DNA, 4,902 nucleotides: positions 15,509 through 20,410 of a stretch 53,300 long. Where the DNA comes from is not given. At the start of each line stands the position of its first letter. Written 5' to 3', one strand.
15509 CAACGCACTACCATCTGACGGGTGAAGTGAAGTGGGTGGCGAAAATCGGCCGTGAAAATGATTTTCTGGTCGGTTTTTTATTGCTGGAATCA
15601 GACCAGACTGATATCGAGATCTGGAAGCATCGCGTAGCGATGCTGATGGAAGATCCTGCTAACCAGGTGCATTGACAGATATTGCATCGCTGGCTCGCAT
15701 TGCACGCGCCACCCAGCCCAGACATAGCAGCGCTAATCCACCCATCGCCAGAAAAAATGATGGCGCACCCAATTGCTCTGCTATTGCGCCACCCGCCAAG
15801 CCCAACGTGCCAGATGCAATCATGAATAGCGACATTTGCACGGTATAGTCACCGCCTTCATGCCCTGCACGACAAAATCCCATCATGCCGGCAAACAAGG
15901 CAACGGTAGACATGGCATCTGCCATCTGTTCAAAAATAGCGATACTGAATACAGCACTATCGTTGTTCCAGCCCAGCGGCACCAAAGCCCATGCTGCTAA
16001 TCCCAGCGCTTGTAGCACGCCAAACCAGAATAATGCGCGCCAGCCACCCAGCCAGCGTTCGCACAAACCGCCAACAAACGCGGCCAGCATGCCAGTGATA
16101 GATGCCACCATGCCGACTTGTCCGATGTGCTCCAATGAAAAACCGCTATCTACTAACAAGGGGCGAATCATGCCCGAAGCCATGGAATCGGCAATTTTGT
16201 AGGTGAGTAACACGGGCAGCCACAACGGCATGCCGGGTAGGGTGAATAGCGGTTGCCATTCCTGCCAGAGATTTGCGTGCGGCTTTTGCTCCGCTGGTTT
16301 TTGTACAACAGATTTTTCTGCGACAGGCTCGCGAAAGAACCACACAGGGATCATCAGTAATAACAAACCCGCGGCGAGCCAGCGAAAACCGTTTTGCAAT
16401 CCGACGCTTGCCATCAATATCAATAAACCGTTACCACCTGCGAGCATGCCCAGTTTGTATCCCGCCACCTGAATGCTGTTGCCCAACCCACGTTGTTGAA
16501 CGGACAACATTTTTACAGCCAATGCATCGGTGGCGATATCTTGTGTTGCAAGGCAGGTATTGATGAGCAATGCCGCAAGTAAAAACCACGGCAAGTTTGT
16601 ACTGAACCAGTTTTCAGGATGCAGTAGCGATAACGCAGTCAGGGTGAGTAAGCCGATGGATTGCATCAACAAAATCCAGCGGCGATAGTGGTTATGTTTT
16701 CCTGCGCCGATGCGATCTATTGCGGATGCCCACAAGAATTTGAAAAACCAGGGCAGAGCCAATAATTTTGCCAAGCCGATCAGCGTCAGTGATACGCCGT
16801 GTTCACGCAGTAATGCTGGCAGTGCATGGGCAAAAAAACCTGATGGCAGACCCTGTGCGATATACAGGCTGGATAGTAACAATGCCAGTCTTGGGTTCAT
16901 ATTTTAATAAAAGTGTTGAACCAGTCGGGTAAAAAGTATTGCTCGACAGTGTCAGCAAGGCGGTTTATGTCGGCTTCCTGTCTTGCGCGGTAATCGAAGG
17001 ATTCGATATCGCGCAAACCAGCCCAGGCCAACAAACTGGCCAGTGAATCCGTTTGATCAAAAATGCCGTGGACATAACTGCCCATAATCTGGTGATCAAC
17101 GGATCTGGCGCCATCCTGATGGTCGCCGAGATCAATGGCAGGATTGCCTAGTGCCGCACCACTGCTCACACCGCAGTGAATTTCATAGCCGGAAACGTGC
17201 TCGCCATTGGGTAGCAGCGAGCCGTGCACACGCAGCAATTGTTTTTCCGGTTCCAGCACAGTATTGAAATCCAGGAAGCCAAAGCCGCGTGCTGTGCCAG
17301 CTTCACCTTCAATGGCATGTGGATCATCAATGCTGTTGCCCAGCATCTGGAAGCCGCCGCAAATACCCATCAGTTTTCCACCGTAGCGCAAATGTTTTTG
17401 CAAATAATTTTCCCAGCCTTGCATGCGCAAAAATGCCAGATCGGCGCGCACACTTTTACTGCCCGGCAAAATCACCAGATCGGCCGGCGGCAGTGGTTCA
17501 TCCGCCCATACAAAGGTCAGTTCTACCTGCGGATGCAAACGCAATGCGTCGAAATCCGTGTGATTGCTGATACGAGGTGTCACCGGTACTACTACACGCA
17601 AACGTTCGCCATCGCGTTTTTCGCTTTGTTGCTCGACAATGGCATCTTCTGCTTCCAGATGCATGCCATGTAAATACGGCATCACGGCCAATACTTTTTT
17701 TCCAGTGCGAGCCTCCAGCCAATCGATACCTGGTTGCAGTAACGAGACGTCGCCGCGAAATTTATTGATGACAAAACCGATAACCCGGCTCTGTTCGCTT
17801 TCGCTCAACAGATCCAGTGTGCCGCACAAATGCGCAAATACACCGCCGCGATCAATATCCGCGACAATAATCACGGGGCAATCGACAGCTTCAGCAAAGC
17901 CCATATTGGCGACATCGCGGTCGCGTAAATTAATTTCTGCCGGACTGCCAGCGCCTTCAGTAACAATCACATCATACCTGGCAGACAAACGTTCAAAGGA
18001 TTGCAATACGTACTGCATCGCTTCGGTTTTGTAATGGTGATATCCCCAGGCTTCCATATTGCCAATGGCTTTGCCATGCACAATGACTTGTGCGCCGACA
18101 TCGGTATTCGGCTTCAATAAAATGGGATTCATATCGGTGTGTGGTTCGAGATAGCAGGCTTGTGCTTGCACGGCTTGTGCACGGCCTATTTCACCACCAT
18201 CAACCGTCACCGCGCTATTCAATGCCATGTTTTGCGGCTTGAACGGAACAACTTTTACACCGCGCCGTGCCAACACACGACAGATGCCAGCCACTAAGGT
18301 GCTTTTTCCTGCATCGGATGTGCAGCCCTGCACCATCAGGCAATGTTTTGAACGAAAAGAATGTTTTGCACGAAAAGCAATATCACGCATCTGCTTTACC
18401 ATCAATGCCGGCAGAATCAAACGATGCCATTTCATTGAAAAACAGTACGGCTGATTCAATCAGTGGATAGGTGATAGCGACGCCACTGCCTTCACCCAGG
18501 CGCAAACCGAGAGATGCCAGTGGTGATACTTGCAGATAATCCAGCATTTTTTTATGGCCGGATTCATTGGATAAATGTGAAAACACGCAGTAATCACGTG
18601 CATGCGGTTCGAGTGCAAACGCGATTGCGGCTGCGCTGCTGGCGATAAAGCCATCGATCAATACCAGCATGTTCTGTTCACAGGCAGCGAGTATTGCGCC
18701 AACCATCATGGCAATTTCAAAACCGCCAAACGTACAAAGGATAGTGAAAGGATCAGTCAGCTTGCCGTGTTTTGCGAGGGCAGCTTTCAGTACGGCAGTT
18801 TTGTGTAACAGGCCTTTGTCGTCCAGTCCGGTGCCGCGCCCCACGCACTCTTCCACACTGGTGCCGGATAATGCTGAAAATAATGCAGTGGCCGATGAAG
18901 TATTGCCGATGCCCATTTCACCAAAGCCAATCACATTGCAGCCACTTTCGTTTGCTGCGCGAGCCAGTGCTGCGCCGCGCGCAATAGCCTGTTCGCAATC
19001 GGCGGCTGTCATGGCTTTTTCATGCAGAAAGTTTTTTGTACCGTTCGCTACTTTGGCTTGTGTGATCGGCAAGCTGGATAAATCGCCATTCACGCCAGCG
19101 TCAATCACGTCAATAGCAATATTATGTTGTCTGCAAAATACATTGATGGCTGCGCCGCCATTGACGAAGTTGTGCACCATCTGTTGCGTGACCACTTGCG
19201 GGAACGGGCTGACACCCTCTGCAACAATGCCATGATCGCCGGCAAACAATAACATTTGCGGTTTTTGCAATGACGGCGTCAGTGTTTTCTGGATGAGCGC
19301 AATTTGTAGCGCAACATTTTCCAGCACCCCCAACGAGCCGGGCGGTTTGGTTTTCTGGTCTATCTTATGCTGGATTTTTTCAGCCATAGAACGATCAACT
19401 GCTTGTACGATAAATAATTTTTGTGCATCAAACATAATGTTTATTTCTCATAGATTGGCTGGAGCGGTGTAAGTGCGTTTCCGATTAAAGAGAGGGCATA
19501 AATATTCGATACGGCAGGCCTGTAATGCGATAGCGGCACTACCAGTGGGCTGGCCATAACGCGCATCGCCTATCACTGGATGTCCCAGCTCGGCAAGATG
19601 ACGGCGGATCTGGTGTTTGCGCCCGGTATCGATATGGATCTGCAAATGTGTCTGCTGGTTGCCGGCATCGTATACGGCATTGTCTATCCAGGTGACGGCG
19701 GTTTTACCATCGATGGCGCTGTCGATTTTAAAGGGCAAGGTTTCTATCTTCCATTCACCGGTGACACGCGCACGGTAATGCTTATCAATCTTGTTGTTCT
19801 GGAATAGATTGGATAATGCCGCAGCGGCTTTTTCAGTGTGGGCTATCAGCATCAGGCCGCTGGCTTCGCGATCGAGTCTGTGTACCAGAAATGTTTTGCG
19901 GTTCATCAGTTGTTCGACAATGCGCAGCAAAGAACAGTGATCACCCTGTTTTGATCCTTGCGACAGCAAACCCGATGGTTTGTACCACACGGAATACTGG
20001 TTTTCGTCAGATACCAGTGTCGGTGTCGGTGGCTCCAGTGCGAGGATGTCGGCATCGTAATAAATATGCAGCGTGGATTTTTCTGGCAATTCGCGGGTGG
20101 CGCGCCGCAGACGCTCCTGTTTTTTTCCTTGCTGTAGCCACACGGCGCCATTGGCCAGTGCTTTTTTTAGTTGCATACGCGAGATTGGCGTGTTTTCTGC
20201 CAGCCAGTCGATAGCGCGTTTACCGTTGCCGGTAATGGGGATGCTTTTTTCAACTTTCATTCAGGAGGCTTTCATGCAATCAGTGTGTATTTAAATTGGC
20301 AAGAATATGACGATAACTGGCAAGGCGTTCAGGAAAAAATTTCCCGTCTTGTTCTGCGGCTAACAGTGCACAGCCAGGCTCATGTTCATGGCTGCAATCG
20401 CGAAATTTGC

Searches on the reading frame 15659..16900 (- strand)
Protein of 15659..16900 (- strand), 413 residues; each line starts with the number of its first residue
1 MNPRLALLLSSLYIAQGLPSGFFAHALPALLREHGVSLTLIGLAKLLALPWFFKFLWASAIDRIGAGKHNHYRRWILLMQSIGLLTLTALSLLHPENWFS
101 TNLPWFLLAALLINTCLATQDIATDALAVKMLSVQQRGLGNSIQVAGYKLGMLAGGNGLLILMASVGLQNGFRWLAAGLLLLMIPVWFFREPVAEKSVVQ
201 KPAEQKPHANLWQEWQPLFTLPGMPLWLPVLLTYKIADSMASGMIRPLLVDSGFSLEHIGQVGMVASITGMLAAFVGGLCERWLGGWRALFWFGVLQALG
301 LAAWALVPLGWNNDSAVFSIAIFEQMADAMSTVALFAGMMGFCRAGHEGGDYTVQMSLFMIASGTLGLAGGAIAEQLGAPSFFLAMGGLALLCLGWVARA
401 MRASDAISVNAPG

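Call 16: search_protein_families(library=ncbifam, proteins=[window:15659-16900:-], max_evalue=0.00001)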
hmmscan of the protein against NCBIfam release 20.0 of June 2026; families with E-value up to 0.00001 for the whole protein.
window:15659-16900:- (413 aa): 4 families
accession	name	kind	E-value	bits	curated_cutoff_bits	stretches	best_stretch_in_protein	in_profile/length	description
TIGR00901.2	2A0125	subfamily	2.6e-58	197.6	350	1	7-392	7-409/417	AmpG family muropeptide MFS transporter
TIGR02718.1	sider_RhtX_FptX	subfamily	2.1e-49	168.5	356.15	1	4-396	1-386/390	RhtX/FptX family siderophore transporter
NF008238.0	PRK11010.1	equivalog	4.4e-35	121.5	756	1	8-386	16-393/492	muropeptide MFS transporter AmpG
NF008867.0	PRK11902.1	equivalog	1.2e-32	113.4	656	1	4-394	14-397/419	muropeptide transporter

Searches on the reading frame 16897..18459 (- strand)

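Call 17: search_protein_families(library=pfam, proteins=[window:16897-18459:-], max_evalue=0.000001)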
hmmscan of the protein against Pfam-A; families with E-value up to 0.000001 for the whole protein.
window:16897-18459:- (520 aa): 3 families
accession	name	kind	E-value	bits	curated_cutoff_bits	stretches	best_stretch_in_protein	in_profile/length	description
PF07685.20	GATase_3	-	7.3e-54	182.8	27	1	288-470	1-194/196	CobB/CobQ-like glutamine amidotransferase domain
PF01656.29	CbiA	-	6.8e-21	75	25.4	1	41-264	1-113/125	CobQ/CobB/MinD/ParA nucleotide binding domain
PF13500.12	AAA_26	-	2.1e-15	57.5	27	1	41-265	3-193/198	AAA domain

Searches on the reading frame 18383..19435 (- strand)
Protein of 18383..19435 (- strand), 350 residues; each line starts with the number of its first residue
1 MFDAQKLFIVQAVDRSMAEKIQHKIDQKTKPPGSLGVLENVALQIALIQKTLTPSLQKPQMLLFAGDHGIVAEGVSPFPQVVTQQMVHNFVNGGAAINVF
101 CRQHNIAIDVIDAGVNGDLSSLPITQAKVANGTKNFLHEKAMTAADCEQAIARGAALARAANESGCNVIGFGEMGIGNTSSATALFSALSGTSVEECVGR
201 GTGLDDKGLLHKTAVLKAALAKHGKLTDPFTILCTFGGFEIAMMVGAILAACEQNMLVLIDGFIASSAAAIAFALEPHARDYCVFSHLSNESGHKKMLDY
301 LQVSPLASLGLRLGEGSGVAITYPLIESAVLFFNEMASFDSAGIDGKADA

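Call 17: search_protein_families(library=pfam, proteins=[window:18383-19435:-], max_evalue=0.000001)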
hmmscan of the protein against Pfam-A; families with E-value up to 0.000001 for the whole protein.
window:18383-19435:- (350 aa): 1 family
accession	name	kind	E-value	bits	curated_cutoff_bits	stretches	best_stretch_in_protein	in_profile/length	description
PF02277.22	DBI_PRT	-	3.6e-134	447.6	22.6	1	11-344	2-329/329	Phosphoribosyltransferase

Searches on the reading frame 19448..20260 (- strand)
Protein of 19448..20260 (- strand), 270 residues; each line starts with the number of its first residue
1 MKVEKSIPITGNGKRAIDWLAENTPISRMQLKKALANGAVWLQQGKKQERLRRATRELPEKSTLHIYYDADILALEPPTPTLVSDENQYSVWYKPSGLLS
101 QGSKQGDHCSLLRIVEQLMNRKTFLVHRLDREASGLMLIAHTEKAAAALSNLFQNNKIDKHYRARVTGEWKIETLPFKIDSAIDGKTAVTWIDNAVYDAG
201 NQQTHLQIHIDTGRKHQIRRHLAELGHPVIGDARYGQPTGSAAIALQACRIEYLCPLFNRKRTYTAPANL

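Call 56: search_protein_families(library=pfam, proteins=[window:19448-20260:-], max_evalue=0.00001)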
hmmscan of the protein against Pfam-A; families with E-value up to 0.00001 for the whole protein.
window:19448-20260:- (270 aa): 1 family
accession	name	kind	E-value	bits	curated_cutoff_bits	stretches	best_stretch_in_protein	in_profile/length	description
PF00849.27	PseudoU_synth_2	-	3.7e-32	112.1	26.8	1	88-223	1-151/152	RNA pseudouridylate synthase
